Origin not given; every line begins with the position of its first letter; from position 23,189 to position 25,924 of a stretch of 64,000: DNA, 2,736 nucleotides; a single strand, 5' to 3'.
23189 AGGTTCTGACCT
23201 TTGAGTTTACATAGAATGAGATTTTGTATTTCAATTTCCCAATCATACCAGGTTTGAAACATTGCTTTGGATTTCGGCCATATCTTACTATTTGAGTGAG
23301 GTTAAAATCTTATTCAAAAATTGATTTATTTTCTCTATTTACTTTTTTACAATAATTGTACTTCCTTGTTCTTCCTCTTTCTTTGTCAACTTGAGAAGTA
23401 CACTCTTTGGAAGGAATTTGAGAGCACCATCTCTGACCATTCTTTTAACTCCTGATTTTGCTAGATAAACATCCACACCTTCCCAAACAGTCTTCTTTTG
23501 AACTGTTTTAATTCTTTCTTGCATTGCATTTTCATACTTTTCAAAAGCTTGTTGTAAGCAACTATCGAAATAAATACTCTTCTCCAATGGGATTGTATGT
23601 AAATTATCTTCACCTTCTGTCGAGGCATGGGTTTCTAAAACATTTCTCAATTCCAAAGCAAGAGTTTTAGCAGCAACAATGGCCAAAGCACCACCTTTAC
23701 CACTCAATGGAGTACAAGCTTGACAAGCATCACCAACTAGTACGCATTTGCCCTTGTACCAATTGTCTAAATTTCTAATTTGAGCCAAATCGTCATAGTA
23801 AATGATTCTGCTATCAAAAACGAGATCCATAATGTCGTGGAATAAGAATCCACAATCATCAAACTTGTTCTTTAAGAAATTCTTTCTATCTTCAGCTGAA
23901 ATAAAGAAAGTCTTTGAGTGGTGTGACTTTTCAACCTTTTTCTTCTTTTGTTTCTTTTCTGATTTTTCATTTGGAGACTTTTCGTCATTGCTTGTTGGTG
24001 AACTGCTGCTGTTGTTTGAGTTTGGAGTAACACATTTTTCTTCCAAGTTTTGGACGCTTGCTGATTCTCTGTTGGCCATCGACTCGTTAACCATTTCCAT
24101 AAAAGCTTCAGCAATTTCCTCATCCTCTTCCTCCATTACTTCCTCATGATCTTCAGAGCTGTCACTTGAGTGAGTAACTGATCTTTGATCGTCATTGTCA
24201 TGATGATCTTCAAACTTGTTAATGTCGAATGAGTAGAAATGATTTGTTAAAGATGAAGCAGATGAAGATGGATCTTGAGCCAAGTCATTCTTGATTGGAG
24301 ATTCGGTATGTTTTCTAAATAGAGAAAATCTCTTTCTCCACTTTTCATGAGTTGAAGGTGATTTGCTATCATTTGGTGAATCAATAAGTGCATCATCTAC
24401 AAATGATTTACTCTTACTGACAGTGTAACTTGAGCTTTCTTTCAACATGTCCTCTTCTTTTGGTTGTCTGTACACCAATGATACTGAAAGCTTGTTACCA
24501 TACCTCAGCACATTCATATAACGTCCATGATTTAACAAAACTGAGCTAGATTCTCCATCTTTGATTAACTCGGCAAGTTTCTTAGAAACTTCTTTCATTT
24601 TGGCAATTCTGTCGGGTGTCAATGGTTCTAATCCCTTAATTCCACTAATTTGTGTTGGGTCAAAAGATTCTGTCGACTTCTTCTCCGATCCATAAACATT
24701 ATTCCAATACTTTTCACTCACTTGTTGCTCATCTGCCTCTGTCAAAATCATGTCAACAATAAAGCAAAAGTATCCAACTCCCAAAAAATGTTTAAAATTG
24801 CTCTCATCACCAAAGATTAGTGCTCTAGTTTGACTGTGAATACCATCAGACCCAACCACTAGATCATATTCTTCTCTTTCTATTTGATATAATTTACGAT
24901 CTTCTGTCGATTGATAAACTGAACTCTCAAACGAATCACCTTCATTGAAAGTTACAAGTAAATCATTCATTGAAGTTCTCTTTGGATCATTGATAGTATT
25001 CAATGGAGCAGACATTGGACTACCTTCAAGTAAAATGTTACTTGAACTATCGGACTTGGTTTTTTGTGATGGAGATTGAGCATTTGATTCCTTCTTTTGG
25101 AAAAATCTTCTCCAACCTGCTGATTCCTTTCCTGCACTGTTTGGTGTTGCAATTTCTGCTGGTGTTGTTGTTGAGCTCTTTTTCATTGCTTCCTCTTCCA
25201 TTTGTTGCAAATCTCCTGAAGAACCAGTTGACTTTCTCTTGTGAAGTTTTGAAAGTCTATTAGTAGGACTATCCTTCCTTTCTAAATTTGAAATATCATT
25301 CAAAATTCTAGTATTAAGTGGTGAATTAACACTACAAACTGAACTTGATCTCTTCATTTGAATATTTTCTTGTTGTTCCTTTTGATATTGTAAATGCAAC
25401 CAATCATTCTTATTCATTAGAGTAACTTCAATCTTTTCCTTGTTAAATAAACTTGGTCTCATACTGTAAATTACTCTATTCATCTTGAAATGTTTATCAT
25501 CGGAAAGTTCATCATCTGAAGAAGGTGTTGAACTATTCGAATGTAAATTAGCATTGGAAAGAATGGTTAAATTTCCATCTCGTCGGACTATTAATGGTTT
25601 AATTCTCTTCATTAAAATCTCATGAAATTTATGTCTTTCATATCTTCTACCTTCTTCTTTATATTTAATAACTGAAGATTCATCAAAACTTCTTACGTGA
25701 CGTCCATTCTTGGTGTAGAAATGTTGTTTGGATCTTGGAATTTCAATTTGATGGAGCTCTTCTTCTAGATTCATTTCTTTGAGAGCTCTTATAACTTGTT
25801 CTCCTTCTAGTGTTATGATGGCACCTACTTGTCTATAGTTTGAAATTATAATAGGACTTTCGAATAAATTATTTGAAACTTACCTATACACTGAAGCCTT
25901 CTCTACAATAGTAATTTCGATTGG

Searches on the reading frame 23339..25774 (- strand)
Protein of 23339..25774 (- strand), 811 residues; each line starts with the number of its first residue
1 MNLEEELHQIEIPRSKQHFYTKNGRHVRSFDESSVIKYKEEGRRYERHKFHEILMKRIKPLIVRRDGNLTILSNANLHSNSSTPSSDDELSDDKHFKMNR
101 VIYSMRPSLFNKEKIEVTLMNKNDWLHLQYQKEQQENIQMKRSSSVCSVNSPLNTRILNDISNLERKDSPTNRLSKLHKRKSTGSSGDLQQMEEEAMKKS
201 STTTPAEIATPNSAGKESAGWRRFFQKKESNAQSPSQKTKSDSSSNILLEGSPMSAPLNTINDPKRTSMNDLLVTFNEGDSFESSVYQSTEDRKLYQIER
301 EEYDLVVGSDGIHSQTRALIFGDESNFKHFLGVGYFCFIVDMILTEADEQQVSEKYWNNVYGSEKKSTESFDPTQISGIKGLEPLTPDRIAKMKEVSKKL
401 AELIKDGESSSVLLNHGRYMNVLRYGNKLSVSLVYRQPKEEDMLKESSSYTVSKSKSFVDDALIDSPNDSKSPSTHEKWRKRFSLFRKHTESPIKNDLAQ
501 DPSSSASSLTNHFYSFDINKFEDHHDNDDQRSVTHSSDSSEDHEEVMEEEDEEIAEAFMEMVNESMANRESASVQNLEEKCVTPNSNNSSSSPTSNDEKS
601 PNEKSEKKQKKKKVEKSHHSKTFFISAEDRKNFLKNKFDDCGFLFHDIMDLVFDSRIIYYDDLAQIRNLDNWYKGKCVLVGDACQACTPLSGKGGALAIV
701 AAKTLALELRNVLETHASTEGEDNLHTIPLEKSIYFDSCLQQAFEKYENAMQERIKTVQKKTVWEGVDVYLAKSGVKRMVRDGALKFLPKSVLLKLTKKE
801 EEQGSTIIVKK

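Call 28: search_protein_families(library=pfam, proteins=[window:23339-25774:-], max_evalue=0.0001)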
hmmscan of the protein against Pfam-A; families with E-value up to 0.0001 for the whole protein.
window:23339-25774:- (811 aa): 1 family
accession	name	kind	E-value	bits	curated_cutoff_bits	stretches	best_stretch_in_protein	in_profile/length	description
PF01494.25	FAD_binding_3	-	8.3e-07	29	22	1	668-722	277-331/349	FAD binding domain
